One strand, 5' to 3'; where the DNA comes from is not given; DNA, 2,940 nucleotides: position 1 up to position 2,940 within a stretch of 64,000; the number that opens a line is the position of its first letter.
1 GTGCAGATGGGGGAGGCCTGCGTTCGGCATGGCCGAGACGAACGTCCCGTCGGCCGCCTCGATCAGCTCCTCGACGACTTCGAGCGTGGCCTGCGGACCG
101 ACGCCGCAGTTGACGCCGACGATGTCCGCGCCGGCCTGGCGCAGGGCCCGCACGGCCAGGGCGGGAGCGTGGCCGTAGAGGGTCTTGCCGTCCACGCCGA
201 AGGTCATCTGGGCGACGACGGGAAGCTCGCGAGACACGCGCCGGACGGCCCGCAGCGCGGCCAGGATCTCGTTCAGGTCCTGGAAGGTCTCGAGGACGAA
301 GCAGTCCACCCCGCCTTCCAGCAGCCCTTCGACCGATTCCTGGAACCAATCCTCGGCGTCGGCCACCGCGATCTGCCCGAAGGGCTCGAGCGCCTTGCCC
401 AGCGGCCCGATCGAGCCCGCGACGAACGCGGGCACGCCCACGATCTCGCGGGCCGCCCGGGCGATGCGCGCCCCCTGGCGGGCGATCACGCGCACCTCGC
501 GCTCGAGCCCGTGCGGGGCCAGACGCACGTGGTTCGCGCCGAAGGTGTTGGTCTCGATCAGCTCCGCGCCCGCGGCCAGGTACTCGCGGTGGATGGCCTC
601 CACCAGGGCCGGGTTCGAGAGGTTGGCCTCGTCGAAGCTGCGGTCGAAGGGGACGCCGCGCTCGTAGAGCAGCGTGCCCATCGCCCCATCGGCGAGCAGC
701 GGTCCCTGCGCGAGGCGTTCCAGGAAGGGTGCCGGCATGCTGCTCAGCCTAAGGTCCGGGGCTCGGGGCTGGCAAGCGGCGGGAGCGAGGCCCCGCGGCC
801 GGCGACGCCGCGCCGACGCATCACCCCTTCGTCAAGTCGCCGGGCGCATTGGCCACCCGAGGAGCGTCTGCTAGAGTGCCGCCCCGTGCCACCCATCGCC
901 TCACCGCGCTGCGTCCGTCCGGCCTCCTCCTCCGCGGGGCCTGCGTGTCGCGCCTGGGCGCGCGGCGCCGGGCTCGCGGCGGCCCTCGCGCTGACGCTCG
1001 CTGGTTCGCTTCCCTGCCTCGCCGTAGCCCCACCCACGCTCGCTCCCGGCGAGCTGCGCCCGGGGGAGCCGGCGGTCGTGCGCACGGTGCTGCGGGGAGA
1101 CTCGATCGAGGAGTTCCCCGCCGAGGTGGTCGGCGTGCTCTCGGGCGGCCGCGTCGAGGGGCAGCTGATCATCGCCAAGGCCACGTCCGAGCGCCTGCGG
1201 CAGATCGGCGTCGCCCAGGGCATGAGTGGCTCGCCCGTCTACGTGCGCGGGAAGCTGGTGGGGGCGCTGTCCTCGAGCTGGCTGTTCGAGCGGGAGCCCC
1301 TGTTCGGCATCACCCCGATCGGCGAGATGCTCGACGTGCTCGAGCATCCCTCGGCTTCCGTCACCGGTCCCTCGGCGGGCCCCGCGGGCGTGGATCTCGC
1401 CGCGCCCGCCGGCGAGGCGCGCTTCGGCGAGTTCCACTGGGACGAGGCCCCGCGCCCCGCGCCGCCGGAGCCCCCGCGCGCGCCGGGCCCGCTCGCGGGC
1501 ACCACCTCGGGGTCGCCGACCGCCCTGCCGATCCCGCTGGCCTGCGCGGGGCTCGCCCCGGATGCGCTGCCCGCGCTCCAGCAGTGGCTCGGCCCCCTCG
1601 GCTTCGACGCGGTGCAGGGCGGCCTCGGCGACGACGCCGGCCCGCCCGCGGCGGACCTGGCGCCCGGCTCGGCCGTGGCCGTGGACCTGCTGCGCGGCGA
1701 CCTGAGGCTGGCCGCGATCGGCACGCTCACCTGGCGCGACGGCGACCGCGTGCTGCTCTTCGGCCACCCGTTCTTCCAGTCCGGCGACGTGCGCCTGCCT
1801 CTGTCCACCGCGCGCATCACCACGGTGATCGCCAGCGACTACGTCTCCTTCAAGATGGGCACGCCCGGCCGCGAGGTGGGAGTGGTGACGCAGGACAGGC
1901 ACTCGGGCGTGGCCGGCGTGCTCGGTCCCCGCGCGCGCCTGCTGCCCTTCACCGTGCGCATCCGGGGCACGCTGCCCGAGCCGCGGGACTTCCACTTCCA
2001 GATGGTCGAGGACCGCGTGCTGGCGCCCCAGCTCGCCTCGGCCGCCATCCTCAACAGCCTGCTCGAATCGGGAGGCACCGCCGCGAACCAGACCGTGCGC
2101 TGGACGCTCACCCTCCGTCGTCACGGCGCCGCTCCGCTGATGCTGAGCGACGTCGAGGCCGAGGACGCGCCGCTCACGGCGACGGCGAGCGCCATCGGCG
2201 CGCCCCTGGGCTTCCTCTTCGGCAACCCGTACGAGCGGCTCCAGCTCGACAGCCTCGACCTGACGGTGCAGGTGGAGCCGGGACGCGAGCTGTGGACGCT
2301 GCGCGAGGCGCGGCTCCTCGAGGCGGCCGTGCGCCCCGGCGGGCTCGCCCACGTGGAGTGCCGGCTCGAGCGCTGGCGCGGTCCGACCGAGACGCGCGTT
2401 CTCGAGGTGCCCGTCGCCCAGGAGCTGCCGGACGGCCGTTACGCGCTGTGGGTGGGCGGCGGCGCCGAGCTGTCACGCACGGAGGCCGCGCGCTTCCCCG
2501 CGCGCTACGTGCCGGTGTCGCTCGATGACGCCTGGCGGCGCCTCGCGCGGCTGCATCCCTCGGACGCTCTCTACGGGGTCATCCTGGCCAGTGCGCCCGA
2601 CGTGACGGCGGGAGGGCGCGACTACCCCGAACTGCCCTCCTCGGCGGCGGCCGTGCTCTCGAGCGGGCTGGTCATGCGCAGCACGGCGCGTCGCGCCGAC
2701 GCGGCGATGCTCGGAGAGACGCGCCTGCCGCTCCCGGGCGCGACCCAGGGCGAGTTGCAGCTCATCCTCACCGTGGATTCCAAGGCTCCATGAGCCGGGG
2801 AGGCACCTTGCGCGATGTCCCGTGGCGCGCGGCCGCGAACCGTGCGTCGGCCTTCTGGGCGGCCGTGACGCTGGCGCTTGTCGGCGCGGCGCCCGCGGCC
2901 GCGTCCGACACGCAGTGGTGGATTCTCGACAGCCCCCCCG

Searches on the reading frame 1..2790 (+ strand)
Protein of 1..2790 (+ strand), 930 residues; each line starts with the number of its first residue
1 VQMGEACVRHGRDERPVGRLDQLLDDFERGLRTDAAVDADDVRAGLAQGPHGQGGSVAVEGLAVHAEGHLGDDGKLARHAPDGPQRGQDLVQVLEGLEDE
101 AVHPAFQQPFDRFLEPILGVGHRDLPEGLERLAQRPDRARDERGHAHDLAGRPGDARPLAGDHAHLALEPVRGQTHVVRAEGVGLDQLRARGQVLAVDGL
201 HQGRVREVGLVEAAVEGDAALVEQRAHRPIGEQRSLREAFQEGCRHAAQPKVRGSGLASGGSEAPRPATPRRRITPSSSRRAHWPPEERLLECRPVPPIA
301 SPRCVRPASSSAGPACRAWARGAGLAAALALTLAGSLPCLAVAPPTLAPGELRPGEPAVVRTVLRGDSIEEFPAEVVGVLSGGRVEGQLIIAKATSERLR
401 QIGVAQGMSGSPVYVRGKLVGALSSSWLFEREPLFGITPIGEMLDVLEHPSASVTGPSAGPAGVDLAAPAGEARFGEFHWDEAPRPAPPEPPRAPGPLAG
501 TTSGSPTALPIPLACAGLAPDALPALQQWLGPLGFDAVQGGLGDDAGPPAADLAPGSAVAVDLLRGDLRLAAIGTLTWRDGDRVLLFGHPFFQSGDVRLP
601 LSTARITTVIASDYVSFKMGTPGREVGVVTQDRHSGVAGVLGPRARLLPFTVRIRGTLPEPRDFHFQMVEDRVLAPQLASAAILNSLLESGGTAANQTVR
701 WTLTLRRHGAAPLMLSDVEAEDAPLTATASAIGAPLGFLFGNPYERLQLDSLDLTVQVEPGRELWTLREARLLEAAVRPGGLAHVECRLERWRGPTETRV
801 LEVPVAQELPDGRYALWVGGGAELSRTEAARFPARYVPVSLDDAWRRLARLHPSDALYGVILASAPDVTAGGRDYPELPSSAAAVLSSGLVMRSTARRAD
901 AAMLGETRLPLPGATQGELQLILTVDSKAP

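Call 51: search_protein_families(library=pfam, proteins=[window:1-2790:+], max_evalue=0.00001)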
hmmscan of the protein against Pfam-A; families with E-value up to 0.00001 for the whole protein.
window:1-2790:+ (930 aa): 1 family
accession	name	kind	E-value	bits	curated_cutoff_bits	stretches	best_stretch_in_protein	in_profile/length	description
PF05580.18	Peptidase_S55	-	4.9e-08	33.7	25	1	357-425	122-192/210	SpoIVB peptidase S55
